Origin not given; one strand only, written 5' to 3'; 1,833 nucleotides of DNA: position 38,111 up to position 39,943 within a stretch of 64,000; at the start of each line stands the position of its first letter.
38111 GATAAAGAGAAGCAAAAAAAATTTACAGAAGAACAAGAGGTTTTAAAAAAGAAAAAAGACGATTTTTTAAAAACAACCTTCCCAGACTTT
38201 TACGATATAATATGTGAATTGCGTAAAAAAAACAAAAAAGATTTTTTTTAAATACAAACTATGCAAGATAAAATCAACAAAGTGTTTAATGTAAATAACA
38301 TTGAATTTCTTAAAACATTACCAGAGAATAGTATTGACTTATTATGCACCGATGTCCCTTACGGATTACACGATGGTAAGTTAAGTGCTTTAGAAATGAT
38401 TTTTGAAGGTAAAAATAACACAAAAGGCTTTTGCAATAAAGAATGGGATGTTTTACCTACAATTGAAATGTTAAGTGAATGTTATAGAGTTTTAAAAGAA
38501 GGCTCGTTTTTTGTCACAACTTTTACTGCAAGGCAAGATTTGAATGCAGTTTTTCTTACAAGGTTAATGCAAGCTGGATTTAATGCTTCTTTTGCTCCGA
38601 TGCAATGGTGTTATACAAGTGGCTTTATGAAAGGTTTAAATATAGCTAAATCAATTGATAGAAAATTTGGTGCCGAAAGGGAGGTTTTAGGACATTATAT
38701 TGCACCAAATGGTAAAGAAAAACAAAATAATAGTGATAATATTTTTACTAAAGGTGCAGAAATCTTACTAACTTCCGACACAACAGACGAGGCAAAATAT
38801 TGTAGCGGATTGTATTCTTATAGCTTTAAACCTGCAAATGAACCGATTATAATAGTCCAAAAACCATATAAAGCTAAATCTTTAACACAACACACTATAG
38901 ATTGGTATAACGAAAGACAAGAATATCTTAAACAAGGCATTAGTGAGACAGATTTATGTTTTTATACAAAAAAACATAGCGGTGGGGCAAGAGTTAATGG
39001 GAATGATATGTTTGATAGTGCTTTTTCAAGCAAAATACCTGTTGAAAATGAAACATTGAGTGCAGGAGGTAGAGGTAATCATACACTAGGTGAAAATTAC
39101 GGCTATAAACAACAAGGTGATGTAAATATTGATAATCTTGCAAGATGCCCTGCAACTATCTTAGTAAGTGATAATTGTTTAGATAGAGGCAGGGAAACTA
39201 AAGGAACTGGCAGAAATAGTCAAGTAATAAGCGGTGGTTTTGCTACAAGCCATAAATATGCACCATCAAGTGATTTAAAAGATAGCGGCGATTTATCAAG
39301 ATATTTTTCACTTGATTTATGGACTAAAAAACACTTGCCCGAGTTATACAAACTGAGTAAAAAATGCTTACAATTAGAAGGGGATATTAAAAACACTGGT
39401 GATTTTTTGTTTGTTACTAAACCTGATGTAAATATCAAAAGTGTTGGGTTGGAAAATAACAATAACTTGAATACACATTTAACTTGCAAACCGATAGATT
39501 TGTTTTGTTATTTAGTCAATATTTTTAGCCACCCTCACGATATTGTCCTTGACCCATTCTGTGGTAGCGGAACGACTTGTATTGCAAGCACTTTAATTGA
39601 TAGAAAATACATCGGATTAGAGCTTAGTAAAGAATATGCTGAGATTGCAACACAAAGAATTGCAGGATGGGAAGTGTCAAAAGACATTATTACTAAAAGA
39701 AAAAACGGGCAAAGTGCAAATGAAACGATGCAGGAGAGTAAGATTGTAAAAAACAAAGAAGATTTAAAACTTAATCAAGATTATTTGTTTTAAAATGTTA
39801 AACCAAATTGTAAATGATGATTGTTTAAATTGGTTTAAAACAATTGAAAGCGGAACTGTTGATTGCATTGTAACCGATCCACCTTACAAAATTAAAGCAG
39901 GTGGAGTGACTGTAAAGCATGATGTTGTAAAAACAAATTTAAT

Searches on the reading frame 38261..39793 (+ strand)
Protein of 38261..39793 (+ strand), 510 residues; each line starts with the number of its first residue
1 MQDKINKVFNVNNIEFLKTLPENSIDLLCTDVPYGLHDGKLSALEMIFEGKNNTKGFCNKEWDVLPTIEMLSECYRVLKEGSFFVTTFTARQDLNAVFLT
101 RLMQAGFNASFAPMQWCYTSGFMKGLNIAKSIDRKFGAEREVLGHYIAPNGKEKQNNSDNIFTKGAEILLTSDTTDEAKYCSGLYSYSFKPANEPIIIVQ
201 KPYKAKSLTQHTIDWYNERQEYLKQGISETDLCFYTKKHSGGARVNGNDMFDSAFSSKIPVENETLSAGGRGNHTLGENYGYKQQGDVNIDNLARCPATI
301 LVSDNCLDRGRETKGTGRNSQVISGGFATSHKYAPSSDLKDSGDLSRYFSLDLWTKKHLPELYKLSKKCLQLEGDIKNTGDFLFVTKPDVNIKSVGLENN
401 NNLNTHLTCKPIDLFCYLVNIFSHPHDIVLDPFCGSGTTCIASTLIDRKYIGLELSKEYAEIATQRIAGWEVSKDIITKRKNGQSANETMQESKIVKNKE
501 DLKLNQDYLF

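Call 86: search_protein_families(library=phrogs, proteins=[window:38261-39793:+], max_evalue=0.00001)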
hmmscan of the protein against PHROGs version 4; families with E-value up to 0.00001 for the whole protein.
window:38261-39793:+ (510 aa): 10 families
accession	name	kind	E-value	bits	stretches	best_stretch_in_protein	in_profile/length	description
phrog_67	-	other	5.1e-44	152.5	1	1-468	119-344/743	DNA methyltransferase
phrog_498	-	other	2.6e-20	73.5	1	397-500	350-451/633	DNA methyltransferase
phrog_3008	-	other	2.9e-18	67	1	397-468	141-212/244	DNA methyltransferase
phrog_18293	-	other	3.7e-17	63.4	1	402-474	42-114/119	methyltransferase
phrog_23148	-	unknown function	4e-15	57.2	1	401-467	80-146/165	-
phrog_6025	-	other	6.2e-14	53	1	7-154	13-147/192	DNA methyltransferase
phrog_8769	-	other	4.8e-11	43.3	1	418-468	4-54/71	methyltransferase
phrog_23085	-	unknown function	8.7e-09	36.2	1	404-480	42-120/138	-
phrog_6952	-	other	2.6e-07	31.7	1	406-466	114-174/181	DNA methyltransferase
phrog_18146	-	other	7.3e-06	26.1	0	417-473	60-120/452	DNA methyltransferase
